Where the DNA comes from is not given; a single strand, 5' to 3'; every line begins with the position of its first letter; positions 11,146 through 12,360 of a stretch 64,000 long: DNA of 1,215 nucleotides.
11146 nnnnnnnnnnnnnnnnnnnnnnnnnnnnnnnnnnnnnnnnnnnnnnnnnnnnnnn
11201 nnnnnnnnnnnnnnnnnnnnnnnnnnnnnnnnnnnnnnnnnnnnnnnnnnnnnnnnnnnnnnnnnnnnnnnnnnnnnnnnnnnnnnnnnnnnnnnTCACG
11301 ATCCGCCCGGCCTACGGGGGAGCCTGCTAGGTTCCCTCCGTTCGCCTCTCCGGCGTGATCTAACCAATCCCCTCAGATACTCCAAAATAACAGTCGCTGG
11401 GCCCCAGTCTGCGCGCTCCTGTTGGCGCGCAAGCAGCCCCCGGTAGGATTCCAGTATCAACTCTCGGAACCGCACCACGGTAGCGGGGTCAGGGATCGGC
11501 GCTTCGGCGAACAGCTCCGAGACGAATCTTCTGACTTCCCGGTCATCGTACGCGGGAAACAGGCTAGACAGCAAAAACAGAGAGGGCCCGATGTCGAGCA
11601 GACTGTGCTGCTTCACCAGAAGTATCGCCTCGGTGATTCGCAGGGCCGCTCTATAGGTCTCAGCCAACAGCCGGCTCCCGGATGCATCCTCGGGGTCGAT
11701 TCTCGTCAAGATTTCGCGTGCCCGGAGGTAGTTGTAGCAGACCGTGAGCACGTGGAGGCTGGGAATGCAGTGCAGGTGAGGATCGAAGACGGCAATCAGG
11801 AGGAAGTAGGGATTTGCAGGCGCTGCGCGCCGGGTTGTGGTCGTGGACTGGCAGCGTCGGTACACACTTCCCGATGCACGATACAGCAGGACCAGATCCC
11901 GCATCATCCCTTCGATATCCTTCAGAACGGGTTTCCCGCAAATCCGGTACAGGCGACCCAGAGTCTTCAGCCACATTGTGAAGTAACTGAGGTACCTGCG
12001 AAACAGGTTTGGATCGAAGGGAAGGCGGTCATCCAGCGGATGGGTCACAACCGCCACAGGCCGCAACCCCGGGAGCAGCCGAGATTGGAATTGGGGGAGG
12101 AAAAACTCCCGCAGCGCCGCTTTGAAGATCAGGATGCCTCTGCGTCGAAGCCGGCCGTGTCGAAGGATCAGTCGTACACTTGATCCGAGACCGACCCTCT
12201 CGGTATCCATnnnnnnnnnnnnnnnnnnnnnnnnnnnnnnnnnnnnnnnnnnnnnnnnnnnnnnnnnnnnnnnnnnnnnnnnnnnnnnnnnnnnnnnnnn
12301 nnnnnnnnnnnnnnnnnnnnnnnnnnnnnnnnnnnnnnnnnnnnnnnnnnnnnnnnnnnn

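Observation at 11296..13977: MinD/ParA-like ATPase with a ~300-aa unknown C-terminal domain plus a co-operonic 304-aa protein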

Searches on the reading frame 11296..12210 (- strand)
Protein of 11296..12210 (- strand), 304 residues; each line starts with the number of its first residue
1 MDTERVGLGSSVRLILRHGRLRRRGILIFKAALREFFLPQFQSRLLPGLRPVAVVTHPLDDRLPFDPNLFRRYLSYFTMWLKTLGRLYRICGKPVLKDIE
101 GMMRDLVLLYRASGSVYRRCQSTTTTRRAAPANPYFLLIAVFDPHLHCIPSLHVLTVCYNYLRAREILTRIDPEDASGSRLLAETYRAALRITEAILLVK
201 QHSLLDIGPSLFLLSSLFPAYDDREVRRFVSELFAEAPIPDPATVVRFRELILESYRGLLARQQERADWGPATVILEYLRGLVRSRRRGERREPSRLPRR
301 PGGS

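Call 3: search_protein_families(library=pfam, proteins=[window:11296-12210:-], max_evalue=1)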
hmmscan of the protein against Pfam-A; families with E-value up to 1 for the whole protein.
window:11296-12210:- (304 aa): 1 family
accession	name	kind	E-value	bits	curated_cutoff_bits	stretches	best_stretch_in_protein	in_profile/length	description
PF05598.16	DUF772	-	0.0034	17.8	23.1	1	221-260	33-71/74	Transposase domain (DUF772)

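Call 4: search_protein_families(library=ncbifam, proteins=[window:11296-12210:-], max_evalue=1)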
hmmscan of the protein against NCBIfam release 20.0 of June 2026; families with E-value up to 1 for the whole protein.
window:11296-12210:- (304 aa): 0 families

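Call 7: find_homologous_proteins(query=window:11296-12210:-)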
Query window:11296-12210:- (304 aa): 82 proteins with E <= 0.001 among 8000 candidates.
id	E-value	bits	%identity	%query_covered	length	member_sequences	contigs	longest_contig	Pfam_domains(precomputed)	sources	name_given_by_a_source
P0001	1.1e-187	641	95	100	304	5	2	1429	-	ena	-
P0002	2.3e-171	587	87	100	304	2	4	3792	-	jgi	jgi:hypothetical protein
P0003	2.3e-132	459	73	94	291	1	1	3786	-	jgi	jgi:hypothetical protein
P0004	4.3e-131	455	69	100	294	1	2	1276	-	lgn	-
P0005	3.0e-128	446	68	96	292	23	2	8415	-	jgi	jgi:hypothetical protein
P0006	2.0e-127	443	66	100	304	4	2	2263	-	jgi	jgi:hypothetical protein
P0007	1.1e-126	440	70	93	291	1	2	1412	-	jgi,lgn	jgi:hypothetical protein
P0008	5.1e-126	438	69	93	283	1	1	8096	-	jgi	jgi:hypothetical protein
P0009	1.4e-124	434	69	94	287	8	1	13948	-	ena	-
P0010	4.6e-124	432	69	93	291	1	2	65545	-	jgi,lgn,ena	-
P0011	1.5e-123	430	67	96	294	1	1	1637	-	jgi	jgi:hypothetical protein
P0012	8.6e-122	424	64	100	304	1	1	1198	-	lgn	-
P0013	1.4e-121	424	67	96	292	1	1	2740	-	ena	-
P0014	9.3e-120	418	69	93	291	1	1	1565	-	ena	-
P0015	3.0e-119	416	63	98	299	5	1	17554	-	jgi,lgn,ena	-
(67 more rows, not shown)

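Call 9: search_solved_structures(query=window:11296-12210:-, max_evalue=10)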
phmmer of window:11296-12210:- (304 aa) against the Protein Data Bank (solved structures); distinct sequences matched with E-value up to 10: 0.

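Call 13: find_related_loci(query=A1, collection=genome_contigs, flank=10000)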
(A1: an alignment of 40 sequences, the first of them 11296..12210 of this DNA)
Query A1 (304 aa) in genome_contigs; peptide patterns used: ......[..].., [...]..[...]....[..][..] (x = any residue, [..] = any of these).
127 stretches matched a pattern; 54 encode a relative of the query (tblastn E <= 1e-3); 54 distinct loci.
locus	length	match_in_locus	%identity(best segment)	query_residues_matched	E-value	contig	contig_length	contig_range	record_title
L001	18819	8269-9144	68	1-292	8e-133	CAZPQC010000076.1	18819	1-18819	MAG TPA_asm: uncultured Spirochaetaceae bacterium isolate binchicken_co34_125 genome assembly, contig: NODE_4701_length_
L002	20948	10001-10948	56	2-304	2e-104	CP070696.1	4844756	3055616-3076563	MAG: Spirochaetaceae bacterium isolate bin59 chromosome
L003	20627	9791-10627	66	1-279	1e-101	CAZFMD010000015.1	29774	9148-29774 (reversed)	MAG TPA_asm: uncultured Spirochaetaceae bacterium isolate binchicken_co334_238 genome assembly, contig: NODE_2502_length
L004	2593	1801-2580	59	1-260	7e-101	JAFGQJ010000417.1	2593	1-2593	MAG: Spirochaetales bacterium isolate Zod_Metabat.745 k87_13199334, whole genome shotgun sequence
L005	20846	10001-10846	54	6-287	3e-96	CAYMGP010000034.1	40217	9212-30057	MAG TPA_asm: uncultured Spirochaetaceae bacterium isolate SRP068000_co1_611 genome assembly, contig: NODE_932_length_402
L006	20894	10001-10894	51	1-295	3e-96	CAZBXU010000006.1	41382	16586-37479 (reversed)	MAG TPA_asm: uncultured Spirochaetaceae bacterium isolate SRP214966_co5_300 genome assembly, contig: NODE_523_length_413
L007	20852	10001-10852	54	1-281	4e-93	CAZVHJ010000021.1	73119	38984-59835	MAG TPA_asm: uncultured Spirochaetaceae bacterium isolate binchicken_co178_254 genome assembly, contig: NODE_692_length_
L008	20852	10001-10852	48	1-285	5e-73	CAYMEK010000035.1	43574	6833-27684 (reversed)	MAG TPA_asm: uncultured Spirochaetaceae bacterium isolate SRP323688_co1_278 genome assembly, contig: NODE_1601_length_43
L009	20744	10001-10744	49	32-280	5e-72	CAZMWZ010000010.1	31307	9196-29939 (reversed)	MAG TPA_asm: uncultured Spirochaetaceae bacterium isolate ERP119294_co4_432 genome assembly, contig: NODE_1165_length_31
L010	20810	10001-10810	46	10-280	3e-68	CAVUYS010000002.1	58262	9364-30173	MAG: uncultured Spirochaetota bacterium isolate MFD05674.bin.2.117 genome assembly, contig: contig_102037, whole genome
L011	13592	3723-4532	46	10-280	7e-67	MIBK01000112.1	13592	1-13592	MAG: Spirochaetes bacterium RBG_16_67_19 RBG_16_scaffold_27904, whole genome shotgun sequence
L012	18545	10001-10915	54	1-300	2e-101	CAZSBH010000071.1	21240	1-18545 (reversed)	MAG TPA_asm: uncultured Spirochaetaceae bacterium isolate SRP214966_co2_439 genome assembly, contig: NODE_3422_length_21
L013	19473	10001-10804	43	7-262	3e-61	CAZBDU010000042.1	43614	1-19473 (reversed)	MAG TPA_asm: uncultured Spirochaetaceae bacterium isolate binchicken_co178_265 genome assembly, contig: NODE_1398_length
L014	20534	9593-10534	38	1-290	1e-57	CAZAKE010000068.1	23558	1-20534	MAG TPA_asm: uncultured Spirochaetales bacterium isolate binchicken_co8_353 genome assembly, contig: NODE_3246_length_23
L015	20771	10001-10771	35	31-291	3e-48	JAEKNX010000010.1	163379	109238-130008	MAG: Spirochaetales bacterium isolate bin_125 NODE_100_length_163379_cov_48.909101, whole genome shotgun sequence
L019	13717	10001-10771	37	24-280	5e-46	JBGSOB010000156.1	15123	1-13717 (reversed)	MAG: Treponematales bacterium isolate JTS-AC27 k141_2237296, whole genome shotgun sequence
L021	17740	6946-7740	34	31-303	1e-44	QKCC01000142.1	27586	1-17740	MAG: Spirochaetales bacterium isolate SZUA-414 scaffold_3821, whole genome shotgun sequence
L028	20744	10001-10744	40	33-280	2e-41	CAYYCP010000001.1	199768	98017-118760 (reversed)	MAG TPA_asm: uncultured Spirochaetales bacterium isolate SRP167436_co1_347 genome assembly, contig: NODE_20_length_19976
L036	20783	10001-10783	33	22-287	2e-38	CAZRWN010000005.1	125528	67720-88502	MAG TPA_asm: uncultured Sediminispirochaeta sp. isolate SRP252850_co1_385 genome assembly, contig: NODE_79_length_125528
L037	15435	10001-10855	32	14-303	6e-38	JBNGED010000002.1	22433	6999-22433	MAG: Sediminispirochaetaceae bacterium isolate E05-066 bin51.fa-2, whole genome shotgun sequence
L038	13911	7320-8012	35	4-235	9e-39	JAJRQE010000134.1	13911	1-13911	MAG: Spirochaetes bacterium isolate Dive100_bin10.36 k141_326578, whole genome shotgun sequence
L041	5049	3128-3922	32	12-281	1e-36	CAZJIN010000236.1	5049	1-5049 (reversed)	MAG TPA_asm: uncultured Sediminispirochaeta sp. isolate binchicken_co77_132 genome assembly, contig: NODE_17051_length_5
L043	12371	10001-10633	33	22-233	1e-35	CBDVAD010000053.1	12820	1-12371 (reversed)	MAG TPA_asm: uncultured bacterium isolate SRR22302365_concoct_1 genome assembly, contig: ERZ25074835.3314, whole genome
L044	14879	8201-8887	33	4-233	6e-35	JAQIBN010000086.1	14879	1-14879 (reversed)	MAG: Spirochaetia bacterium isolate GH26 k119_469175, whole genome shotgun sequence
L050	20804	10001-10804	35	14-286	3e-43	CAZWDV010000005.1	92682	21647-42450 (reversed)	MAG TPA_asm: uncultured Sediminispirochaeta sp. isolate binchicken_co8_71 genome assembly, contig: NODE_93_length_92682_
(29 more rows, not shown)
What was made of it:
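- All 54 loci found in the genome collection are Spirochaetota (call 13).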

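Call 19: predict_structure(alignment_id=A1)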
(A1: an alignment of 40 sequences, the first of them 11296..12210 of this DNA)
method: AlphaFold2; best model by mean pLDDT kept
length: 304 residues; sequences in the alignment: 40
mean_pLDDT: 90.6   pTM: 0.89
mean pLDDT of the five models: 90.6, 89.4, 88.6, 87.9, 86.8
residues with pLDDT >= 90: 231; 70-90: 52; 50-70: 6; < 50: 15
segments of 3 or more residues with pLDDT < 50: 1-3, 293-304
pLDDT, mean of each block of 10 residues (from residue 1): 65 96 98 94 91 94 93 94 95 96 98 96 86 87 84 98 97 87 96 95 96 98 98 88 95 98 96 97 83 48 41
secondary structure, 60 per line:
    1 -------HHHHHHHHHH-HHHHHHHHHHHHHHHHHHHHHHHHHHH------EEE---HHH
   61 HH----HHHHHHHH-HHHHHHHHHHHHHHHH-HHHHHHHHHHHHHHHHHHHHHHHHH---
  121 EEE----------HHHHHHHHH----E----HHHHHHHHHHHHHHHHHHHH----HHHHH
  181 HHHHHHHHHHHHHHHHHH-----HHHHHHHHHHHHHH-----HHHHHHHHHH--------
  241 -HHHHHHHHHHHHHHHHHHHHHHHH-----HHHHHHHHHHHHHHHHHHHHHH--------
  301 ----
elements in order: H8-17 H19-45 E52-54 H58-62 H67-74 H76-91 H93-117 E121-123 H134-142 H152-171 H176-198 H204-217 H223-232 H242-265 H271-292
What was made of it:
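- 11296..12210 (-): Gene B: 304-aa soluble, very basic PAP2-superfamily-fold protein. AlphaFold2 gives pLDDT 90.6 and pTM 0.89 (call 19).
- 11752..11763 (-): PSLH (aa 150-153), a PAP2 C2-type motif; His153 is the putative nucleophile or acid. They sit at the N-terminus of helix 152-171 in the model (call 19).
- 11593..11610 (-): QHSLLD (aa 201-206), a PAP2 C3-type H-x3-D motif. The motif lies at the junction of helices 176-198 and 204-217 (call 19).
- On PAP2 superfamily (for protein B): The query is a predicted model with pLDDT 90.6 (call 19).
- The model has pLDDT 90.6 (call 19).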

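Call 21: search_protein_families(library=pfam, proteins=[L038:5457-6095:+, L044:6998-8188:+, L021:5802-6743:-, L021:7712-8860:+, L050:7529-9100:-, L043:5492-6376:+, L041:4124-4657:-, L037:11458-12213:-, L036:12264-13316:-, L006:11237-11905:-], max_evalue=0.001)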
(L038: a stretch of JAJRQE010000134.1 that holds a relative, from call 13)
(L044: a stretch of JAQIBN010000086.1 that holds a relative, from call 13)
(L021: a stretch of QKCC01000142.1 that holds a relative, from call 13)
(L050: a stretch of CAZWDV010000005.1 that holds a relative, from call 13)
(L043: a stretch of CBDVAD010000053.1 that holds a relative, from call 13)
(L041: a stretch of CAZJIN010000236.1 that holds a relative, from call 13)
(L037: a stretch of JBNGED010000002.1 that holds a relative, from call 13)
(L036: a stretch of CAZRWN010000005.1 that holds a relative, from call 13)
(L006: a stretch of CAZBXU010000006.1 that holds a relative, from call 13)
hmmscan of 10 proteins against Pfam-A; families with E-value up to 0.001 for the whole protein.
L038:5457-6095:+ (212 aa): 2 families
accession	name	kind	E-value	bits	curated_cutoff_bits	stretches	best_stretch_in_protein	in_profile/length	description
PF03330.24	DPBB_1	-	2.7e-27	95.2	28.8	1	23-112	2-83/83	Lytic transglycolase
PF05036.18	SPOR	-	2.2e-05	25.1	21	1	138-164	5-31/76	SPOR domain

L044:6998-8188:+ (396 aa): 2 families
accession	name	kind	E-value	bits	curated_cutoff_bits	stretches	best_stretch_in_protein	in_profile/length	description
PF04055.27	Radical_SAM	-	1.6e-19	71.1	29.5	1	54-189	3-138/166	Radical SAM superfamily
PF13186.11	SPASM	-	1e-13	51.8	21.5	1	319-384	1-67/67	Iron-sulfur cluster-binding domain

L021:5802-6743:- (313 aa): 1 family
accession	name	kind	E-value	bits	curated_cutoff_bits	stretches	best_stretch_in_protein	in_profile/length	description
PF00293.34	NUDIX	-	1.1e-15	58.2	21.1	1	165-280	4-127/134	NUDIX domain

L021:7712-8860:+ (382 aa): 1 family
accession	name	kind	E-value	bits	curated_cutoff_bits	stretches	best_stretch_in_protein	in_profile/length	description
PF00265.24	TK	-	8.2e-07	29.5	20.6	1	128-240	67-166/176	Thymidine kinase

L050:7529-9100:- (523 aa): 4 families
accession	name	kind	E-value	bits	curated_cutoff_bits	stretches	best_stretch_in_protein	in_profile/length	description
PF01921.24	tRNA-synt_1f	-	1.3e-129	432.6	27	1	7-365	2-359/360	tRNA synthetases class I (K)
PF09334.17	tRNA-synt_1g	-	2.1e-08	33.8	20.1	0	34-119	10-98/391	tRNA synthetases class I (M)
PF01406.26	tRNA-synt_1e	-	4.5e-08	33.3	27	1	21-73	8-58/301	tRNA synthetases class I (C) catalytic domain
PF19269.4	Anticodon_2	-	6.1e-06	27.1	23.6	1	437-517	49-135/141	Anticodon binding domain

L043:5492-6376:+ (294 aa): 12 families
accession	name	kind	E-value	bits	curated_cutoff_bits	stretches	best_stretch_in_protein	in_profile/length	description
PF01926.29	MMR_HSR1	-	1.3e-24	86.9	21.9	1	9-123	2-113/113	50S ribosome-binding GTPase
PF02421.24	FeoB_N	-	2e-13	50.6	27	1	9-162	3-153/156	Ferrous iron transport protein B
PF07650.23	KH_2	-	2.2e-13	50.3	22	1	205-283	1-78/78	KH domain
PF00350.29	Dynamin_N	-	1.1e-11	45.5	27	2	9-42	1-34/168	Dynamin family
PF00009.33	GTP_EFTU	-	2.3e-09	37.6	26.5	1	54-167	69-184/188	Elongation factor Tu GTP binding domain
PF10662.15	PduV-EutP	-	1.9e-06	28.2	21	1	9-163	4-139/143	Ethanolamine utilisation - propanediol utilisation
PF04548.22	AIG1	-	5.5e-06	26.3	27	1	9-118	3-116/212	AIG1 family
PF00025.27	Arf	-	5.1e-05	23.2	22.3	1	5-138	13-139/174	ADP-ribosylation factor family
PF02492.25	cobW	-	8.6e-05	22.6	20.7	0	49-147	78-178/180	CobW/HypB/UreG, nucleotide-binding domain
PF19993.5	DO-GTPase2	-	0.00015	22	27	0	52-159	87-209/226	Double-GTPase 2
PF03193.22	RsgA_GTPase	-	0.0003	21.1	30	0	4-64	104-168/174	RsgA GTPase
PF09439.16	SRPRB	-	0.00065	19.6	25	0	8-137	5-132/178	Signal recognition particle receptor beta subunit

L041:4124-4657:- (177 aa): 1 family
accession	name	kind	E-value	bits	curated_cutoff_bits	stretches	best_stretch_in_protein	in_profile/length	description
PF01558.24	POR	-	4.3e-36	125.1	27.4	1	11-175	1-172/173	Pyruvate ferredoxin/flavodoxin oxidoreductase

L037:11458-12213:- (251 aa): 1 family
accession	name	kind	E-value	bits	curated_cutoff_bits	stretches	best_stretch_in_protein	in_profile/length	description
PF02775.26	TPP_enzyme_C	-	6.8e-23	81.6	21.9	1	58-216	3-151/151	Thiamine pyrophosphate enzyme, C-terminal TPP binding domain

L036:12264-13316:- (350 aa): 3 families
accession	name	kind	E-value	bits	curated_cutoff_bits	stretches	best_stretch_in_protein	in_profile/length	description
PF01855.24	POR_N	-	2.5e-50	171.8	27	1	15-235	1-214/231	Pyruvate flavodoxin/ferredoxin oxidoreductase, thiamine diP-bdg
PF17147.9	PFOR_II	-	6.4e-25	87.9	27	1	247-341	1-102/102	Pyruvate:ferredoxin oxidoreductase core domain II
PF02780.25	Transketolase_C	-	5.3e-06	26.8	25.9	1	247-305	10-68/124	Transketolase, C-terminal domain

L006:11237-11905:- (222 aa): 1 family
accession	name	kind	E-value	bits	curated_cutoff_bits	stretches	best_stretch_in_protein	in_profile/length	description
PF02660.20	G3P_acyltransf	-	1.8e-35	122.9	24.1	1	12-202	1-152/164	Glycerol-3-phosphate acyltransferase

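Call 30: search_protein_families(library=pfam, alignment_id=A1, max_evalue=5)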
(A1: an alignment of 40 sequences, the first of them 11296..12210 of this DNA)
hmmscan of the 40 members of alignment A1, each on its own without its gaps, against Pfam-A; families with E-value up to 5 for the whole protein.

A. member 1, window:11296-12210:- (304 aa): 1 family
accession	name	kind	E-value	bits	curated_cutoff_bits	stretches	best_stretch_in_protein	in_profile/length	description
PF05598.16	DUF772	-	0.0034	17.8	23.1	1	221-260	33-71/74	Transposase domain (DUF772)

B. families by the number of members that match (of 40 scanned): 11 families
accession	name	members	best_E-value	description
PF24905.1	TTC3_9th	3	0.028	TTC3, helical domain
PF05598.16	DUF772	2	0.0034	Transposase domain (DUF772)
PF23079.1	HTH_NOL4_2nd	2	0.078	Nucleolar protein 4, helical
PF13232.12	Complex1_LYR_1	1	0.031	Complex1_LYR-like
PF06526.17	DUF1107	1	0.042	Protein of unknown function (DUF1107)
PF13495.12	Phage_int_SAM_4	1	0.048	Phage integrase, N-terminal SAM-like domain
PF02845.22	CUE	1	0.087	CUE domain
PF18464.6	PCSK9_C2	1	0.17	Proprotein convertase subtilisin-like/kexin type 9 C-terminal domain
PF11406.13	Tachystatin_A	1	0.18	Antimicrobial peptide tachystatin A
PF15251.11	TAPR1-like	1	0.35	Telomere attrition and p53 response 1 protein-like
PF05347.21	Complex1_LYR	1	2.2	Complex 1 protein (LYR family)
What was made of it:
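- On PAP2 superfamily (for protein B): No PAP2 family appears for any of the 40 members at E <= 5 (call 30).
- Tried and rejected: The DUF772 hit (E 0.0034, 17.8 bits) is below the cut-off and appears in only 2 of 40 members, so I rejected it (calls 3, 30).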

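Call 31: search_solved_structures(query=A1, max_evalue=10, show_alignments=2)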
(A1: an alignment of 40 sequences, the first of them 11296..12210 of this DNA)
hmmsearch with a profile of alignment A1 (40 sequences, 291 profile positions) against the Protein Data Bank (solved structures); distinct sequences matched with E-value up to 10: 1.
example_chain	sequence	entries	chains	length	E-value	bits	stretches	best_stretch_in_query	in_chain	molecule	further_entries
9xtu_C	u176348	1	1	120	0.49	13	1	52-83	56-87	Spike protein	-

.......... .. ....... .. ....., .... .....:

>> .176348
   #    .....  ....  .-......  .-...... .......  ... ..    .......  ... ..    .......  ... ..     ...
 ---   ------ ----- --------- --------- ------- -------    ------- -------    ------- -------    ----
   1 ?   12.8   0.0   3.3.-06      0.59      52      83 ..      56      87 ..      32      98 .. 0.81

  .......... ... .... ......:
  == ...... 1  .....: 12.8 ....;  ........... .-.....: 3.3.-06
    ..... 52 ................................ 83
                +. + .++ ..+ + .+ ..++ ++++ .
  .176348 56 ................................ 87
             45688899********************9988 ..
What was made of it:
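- On PAP2 superfamily (for protein B): The profile search of PDB sequences finds none (call 31).
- No sequence method links B to PAP2 (calls 3, 30, 31). No sequence-level link to PAP2 was found (calls 30, 31).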
